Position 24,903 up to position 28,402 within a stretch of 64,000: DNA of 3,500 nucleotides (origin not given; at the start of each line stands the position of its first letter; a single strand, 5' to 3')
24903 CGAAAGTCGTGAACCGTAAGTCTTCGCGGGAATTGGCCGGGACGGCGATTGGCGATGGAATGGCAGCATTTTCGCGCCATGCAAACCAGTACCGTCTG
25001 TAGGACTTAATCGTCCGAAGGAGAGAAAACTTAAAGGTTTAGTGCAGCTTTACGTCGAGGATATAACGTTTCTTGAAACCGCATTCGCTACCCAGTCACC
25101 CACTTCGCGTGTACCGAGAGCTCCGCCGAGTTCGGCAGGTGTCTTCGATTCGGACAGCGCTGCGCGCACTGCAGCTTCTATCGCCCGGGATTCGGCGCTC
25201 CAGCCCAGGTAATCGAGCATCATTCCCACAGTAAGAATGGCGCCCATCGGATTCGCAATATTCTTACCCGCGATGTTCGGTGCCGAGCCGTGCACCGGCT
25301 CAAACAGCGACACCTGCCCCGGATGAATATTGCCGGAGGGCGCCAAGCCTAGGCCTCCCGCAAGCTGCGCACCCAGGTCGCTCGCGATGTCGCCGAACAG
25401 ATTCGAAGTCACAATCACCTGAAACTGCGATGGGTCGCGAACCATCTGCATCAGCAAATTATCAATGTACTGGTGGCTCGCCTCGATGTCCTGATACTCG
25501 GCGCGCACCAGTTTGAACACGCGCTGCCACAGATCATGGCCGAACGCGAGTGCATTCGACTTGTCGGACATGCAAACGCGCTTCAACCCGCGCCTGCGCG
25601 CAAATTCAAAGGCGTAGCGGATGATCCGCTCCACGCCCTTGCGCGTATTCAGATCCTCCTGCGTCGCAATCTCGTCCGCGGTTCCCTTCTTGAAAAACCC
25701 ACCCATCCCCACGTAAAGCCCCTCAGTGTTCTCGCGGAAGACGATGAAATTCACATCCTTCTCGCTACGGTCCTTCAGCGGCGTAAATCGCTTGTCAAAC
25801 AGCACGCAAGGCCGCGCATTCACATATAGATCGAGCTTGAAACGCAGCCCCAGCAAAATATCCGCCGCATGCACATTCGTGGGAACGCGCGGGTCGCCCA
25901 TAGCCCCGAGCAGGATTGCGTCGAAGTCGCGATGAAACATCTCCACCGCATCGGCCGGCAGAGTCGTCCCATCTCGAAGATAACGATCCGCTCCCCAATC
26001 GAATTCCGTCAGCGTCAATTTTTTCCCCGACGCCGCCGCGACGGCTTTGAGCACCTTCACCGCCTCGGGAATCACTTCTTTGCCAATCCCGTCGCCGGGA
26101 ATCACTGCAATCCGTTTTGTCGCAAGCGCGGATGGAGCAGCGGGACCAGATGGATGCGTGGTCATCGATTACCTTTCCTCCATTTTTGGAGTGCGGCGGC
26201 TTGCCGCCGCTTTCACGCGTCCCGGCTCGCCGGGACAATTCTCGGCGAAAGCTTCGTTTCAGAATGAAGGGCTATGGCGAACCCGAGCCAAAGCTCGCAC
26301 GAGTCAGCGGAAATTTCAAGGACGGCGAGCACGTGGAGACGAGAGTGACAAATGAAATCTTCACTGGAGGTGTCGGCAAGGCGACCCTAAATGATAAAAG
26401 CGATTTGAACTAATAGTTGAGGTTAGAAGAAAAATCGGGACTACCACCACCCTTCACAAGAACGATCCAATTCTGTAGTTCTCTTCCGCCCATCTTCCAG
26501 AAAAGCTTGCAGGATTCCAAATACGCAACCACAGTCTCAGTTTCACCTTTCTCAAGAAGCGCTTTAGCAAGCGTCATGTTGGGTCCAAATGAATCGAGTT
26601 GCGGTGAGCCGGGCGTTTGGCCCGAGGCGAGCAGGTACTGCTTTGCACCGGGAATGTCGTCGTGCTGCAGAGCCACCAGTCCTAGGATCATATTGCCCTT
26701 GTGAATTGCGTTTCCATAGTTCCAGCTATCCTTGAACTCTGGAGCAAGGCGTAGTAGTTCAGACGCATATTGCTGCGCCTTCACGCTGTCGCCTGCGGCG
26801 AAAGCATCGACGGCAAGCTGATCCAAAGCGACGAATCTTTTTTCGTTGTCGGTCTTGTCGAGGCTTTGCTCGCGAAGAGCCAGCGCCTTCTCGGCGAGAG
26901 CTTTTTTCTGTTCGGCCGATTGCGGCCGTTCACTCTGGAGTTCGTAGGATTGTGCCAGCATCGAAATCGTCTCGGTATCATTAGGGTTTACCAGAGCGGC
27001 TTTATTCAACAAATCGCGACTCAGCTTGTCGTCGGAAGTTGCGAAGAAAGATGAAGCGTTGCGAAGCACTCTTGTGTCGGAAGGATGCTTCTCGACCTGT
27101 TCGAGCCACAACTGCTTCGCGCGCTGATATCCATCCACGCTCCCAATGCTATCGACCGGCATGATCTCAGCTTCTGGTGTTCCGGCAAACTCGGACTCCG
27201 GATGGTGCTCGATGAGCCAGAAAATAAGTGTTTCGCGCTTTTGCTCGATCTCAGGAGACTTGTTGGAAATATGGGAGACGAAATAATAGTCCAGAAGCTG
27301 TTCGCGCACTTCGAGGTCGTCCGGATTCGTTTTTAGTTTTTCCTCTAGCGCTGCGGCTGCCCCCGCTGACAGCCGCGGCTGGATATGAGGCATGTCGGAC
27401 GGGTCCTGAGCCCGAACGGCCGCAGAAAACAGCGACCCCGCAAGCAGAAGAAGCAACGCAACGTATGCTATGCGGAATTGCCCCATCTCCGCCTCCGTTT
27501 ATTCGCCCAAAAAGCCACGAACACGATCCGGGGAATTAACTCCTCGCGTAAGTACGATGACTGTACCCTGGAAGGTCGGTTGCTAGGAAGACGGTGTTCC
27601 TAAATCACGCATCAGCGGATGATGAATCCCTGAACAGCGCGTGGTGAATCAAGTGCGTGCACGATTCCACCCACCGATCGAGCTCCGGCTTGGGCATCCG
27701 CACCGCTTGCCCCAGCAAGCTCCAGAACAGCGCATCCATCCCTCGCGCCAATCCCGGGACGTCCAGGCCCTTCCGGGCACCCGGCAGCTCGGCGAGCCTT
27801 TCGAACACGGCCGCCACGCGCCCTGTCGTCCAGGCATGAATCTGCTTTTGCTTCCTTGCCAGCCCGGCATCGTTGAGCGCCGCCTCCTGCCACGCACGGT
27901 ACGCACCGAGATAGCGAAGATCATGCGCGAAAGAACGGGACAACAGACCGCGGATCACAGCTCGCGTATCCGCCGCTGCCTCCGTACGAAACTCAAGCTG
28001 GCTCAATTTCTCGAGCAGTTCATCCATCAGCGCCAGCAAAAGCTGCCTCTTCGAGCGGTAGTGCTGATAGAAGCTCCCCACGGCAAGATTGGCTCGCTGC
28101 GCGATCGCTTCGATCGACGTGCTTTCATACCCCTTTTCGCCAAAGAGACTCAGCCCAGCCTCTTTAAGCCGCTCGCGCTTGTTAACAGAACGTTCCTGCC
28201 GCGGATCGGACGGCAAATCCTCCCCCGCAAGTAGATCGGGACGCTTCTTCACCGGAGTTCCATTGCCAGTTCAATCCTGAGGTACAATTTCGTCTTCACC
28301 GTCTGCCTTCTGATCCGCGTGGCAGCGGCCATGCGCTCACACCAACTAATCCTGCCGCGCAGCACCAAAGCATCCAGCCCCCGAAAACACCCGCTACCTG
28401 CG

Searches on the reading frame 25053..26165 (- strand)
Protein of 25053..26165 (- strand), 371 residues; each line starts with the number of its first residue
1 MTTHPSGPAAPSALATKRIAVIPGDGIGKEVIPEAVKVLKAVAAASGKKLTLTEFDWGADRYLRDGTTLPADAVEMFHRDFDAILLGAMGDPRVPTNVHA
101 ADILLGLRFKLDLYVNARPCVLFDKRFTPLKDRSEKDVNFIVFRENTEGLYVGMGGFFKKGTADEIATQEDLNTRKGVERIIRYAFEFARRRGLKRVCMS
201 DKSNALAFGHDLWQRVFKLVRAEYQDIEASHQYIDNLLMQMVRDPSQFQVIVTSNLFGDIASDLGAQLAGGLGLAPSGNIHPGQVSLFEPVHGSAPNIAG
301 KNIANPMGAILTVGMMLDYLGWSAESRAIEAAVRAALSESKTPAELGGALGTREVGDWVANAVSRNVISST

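Call 37: search_protein_families(library=pfam, proteins=[window:25053-26165:-], max_evalue=0.00001)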
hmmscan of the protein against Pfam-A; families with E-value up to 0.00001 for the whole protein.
window:25053-26165:- (371 aa): 1 family
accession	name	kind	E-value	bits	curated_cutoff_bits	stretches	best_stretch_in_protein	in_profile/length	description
PF00180.25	Iso_dh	-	4.3e-101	339.1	27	1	19-358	2-347/348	Isocitrate/isopropylmalate dehydrogenase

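Call 52: find_encoding_contigs(protein=window:25053-26165:-, flank=1000, max_places=3)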
Protein window:25053-26165:- (371 aa): 4 contigs read that carry it; 3 places shown.
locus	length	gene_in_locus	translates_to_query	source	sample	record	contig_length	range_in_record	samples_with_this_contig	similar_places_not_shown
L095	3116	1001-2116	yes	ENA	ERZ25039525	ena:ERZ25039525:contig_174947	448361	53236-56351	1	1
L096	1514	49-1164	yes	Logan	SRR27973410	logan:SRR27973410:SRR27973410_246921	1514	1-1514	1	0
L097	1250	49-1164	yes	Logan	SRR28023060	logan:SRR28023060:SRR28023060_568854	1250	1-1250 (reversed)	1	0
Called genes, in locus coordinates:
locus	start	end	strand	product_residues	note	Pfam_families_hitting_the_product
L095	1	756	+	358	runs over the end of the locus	PF13428:TPR_14 (faint)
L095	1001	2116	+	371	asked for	PF00180:Iso_dh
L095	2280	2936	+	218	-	-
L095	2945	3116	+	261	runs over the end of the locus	-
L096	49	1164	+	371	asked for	PF00180:Iso_dh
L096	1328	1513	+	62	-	?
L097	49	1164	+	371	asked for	PF00180:Iso_dh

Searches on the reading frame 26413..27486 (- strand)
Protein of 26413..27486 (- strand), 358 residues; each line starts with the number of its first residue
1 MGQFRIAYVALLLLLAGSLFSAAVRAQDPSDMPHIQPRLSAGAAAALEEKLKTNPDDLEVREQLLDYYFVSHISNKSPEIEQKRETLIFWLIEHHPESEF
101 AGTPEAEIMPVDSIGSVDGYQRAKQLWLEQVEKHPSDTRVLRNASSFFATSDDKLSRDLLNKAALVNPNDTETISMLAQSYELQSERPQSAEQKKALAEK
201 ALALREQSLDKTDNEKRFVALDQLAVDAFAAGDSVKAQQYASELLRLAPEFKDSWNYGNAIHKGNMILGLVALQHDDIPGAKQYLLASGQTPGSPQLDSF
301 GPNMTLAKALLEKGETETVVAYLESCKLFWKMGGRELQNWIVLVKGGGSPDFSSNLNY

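Call 37: search_protein_families(library=pfam, proteins=[window:26413-27486:-], max_evalue=0.00001)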
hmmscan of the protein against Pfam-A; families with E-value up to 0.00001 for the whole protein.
window:26413-27486:- (358 aa): 1 family
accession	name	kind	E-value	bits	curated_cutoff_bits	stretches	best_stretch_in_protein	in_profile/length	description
PF13428.12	TPR_14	-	4.3e-09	36.6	23.5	0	220-255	3-38/44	Tetratricopeptide repeat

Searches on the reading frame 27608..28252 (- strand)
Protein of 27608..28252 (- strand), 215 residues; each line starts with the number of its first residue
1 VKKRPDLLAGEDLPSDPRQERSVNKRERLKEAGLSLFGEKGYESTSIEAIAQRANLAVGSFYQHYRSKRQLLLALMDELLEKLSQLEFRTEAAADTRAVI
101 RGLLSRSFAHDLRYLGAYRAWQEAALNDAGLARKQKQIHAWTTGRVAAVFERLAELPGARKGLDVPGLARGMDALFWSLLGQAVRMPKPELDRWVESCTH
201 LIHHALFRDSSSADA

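Call 72: search_protein_families(library=pfam, proteins=[window:27608-28252:-], max_evalue=0.00001)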
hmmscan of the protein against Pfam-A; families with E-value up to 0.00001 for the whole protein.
window:27608-28252:- (215 aa): 1 family
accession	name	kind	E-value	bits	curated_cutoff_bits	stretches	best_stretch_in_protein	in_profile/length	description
PF00440.29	TetR_N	-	1.4e-15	57.2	24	1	31-75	3-47/47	Bacterial regulatory proteins, tetR family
